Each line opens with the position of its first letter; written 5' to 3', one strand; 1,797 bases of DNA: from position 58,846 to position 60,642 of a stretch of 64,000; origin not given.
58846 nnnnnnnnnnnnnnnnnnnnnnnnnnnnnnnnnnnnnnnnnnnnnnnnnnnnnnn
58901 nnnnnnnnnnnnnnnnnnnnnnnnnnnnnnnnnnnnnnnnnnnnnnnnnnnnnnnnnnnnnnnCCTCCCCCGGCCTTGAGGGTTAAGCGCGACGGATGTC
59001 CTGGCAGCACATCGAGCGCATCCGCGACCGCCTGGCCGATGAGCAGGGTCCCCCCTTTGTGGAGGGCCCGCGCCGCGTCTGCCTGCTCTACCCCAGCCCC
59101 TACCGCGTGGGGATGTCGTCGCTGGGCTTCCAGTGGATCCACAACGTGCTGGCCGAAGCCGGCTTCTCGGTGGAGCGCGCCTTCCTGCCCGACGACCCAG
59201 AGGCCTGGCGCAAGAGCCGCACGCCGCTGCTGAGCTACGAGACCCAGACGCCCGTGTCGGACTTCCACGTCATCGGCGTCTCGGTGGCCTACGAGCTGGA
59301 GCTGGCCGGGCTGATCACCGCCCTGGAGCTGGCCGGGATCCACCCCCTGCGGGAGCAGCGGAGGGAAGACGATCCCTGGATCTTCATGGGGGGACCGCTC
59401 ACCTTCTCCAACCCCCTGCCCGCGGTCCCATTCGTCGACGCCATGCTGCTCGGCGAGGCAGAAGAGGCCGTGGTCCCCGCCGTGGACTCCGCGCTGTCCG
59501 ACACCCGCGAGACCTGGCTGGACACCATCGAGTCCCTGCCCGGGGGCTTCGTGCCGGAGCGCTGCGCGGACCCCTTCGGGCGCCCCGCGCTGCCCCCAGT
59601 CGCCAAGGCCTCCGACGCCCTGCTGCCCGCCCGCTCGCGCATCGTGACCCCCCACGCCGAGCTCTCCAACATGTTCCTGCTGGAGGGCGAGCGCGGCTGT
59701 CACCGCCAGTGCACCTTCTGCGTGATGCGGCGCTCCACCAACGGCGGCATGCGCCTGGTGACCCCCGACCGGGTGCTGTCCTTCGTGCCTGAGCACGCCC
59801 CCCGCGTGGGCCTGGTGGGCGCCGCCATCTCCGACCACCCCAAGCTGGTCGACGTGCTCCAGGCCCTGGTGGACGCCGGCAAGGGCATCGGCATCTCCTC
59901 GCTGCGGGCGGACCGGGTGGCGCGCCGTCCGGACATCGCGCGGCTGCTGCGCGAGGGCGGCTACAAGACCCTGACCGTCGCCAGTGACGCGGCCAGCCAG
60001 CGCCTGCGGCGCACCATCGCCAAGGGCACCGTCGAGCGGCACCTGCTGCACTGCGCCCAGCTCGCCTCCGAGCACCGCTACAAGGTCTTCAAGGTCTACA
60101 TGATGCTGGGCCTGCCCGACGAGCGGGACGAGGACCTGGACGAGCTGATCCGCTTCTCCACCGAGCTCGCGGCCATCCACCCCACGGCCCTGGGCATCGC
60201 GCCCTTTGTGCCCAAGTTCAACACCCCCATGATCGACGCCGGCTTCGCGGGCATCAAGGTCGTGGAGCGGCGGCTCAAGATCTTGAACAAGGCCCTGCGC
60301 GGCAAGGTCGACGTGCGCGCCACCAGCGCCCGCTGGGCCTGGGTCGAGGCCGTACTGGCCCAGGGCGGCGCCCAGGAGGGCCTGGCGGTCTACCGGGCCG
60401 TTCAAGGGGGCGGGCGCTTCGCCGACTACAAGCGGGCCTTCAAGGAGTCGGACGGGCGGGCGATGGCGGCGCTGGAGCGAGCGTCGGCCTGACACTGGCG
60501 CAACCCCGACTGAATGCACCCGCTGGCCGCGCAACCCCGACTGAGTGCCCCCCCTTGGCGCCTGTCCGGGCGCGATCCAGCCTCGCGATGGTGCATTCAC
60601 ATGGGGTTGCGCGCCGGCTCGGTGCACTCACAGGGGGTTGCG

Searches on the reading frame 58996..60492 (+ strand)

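Call 40: search_protein_families(library=pfam, proteins=[window:58996-60492:+], max_evalue=0.0001)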
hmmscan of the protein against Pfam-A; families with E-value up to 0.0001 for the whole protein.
window:58996-60492:+ (498 aa): 2 families
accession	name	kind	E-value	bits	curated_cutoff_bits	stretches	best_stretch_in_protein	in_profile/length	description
PF19864.5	Radical_SAM_N2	-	1.7e-31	109.1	29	1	44-187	1-151/151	Radical SAM proteins, N-terminal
PF04055.27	Radical_SAM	-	1.3e-14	55.1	29.5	1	233-387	5-165/166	Radical SAM superfamily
